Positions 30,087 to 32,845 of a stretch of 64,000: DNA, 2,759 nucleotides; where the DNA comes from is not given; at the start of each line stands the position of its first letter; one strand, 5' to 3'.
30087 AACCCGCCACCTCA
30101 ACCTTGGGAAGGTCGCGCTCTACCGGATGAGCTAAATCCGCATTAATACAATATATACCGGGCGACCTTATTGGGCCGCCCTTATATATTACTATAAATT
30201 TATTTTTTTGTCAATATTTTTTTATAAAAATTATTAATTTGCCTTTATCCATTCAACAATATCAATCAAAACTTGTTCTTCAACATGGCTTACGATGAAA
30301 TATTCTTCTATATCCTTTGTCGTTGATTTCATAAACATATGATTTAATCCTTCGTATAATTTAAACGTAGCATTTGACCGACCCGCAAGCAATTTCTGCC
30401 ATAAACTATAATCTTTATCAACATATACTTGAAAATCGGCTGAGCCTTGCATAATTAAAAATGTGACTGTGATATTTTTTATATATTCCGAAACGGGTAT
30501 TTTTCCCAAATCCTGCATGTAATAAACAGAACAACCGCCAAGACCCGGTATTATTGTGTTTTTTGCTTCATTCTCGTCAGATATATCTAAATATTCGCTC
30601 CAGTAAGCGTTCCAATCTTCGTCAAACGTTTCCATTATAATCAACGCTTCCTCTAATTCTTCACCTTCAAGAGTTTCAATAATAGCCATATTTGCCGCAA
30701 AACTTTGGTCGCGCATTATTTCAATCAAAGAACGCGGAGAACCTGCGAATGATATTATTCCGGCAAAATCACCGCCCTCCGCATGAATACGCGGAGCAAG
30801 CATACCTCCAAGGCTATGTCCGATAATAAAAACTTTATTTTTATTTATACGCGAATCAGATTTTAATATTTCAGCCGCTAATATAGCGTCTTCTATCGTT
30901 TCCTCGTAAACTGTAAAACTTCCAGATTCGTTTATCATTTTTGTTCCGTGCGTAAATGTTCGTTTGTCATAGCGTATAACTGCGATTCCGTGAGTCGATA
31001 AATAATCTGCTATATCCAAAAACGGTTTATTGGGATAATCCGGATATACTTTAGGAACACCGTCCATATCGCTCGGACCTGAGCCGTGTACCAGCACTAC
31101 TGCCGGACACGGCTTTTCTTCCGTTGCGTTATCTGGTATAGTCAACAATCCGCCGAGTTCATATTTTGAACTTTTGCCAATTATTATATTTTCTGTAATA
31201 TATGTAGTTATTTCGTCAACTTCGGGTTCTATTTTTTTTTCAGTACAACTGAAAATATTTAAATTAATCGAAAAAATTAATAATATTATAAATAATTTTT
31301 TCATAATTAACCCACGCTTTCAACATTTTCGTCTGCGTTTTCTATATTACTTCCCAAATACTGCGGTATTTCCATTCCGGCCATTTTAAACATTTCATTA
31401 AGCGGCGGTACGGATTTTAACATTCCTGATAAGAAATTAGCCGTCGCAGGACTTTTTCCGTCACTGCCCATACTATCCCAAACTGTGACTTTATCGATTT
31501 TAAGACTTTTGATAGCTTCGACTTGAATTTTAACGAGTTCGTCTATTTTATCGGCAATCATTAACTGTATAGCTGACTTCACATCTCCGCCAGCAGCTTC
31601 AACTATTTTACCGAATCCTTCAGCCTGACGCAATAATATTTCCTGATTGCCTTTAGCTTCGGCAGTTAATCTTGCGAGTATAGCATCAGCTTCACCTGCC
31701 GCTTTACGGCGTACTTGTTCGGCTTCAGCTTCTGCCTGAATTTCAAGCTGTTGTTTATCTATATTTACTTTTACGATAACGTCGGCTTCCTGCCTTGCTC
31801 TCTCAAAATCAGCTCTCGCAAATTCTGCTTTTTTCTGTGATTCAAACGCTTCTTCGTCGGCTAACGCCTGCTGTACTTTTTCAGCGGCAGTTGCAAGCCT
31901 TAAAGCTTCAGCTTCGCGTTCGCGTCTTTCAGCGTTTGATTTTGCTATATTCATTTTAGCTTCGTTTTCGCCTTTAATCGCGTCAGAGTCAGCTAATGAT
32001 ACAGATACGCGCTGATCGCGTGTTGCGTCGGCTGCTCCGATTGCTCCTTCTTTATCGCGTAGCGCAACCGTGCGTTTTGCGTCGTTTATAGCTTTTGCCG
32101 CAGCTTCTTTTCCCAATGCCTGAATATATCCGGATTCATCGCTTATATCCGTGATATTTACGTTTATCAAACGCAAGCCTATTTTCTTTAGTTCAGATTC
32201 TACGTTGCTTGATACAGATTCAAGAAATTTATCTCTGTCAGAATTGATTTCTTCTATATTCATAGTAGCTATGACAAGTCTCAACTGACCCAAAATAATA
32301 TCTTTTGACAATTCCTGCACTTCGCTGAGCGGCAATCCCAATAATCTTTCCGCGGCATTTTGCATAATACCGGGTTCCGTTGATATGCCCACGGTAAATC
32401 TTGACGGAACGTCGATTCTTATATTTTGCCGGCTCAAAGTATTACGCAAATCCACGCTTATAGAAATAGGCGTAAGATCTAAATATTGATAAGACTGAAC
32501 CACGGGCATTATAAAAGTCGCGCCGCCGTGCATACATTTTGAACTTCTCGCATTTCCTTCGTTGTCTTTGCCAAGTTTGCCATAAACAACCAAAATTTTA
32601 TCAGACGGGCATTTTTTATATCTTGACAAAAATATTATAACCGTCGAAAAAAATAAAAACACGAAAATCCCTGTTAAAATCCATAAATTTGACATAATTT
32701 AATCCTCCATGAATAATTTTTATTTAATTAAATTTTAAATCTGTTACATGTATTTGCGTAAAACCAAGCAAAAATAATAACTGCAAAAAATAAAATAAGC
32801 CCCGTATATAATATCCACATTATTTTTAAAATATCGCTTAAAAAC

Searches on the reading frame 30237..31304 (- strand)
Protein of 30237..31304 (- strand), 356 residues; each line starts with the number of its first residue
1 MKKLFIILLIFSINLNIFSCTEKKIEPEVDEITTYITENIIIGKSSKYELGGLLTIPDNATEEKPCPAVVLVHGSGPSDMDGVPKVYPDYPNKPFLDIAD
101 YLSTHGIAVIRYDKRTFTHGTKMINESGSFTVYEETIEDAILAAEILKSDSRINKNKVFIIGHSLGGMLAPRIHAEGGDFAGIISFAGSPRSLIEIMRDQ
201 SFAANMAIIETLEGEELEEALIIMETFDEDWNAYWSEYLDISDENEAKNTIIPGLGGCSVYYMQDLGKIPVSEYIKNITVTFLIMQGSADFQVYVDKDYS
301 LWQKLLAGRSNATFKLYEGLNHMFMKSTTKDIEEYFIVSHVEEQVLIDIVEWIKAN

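Call 81: search_protein_families(library=pfam, proteins=[window:30237-31304:-], max_evalue=0.00001)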
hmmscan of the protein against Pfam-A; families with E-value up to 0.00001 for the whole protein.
window:30237-31304:- (356 aa): 4 families
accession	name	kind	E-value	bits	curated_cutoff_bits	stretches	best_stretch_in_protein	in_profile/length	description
PF12146.15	Hydrolase_4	-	3e-13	50.1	27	1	96-187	21-108/239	Serine aminopeptidase, S33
PF00326.27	Peptidase_S9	-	1.3e-11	44.9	22.6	0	101-188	9-97/213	Prolyl oligopeptidase family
PF12697.13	Abhydrolase_6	-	6.2e-11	43.8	26.3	1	69-326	1-208/217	Alpha/beta hydrolase family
PF01738.24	DLH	-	1.8e-08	34.7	21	0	272-335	136-195/217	Dienelactone hydrolase family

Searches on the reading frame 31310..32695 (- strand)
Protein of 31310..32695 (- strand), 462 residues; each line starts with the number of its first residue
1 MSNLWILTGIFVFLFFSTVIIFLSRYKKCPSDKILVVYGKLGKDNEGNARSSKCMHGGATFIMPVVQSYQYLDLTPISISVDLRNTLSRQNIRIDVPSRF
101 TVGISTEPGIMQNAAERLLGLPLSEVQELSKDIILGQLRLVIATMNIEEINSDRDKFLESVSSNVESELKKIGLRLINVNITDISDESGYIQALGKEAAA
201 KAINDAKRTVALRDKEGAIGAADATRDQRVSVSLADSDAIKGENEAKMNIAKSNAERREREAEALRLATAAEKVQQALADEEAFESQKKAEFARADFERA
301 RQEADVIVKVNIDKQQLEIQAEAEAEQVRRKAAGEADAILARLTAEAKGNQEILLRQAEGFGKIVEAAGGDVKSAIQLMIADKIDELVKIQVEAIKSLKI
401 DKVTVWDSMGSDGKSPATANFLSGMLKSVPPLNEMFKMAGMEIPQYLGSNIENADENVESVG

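Call 81: search_protein_families(library=pfam, proteins=[window:31310-32695:-], max_evalue=0.00001)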
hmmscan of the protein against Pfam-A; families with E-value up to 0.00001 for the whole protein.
window:31310-32695:- (462 aa): 1 family
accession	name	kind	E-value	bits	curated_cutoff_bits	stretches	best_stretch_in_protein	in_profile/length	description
PF01145.31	Band_7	-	2.4e-25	90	23.6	1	30-211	4-172/176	SPFH domain / Band 7 family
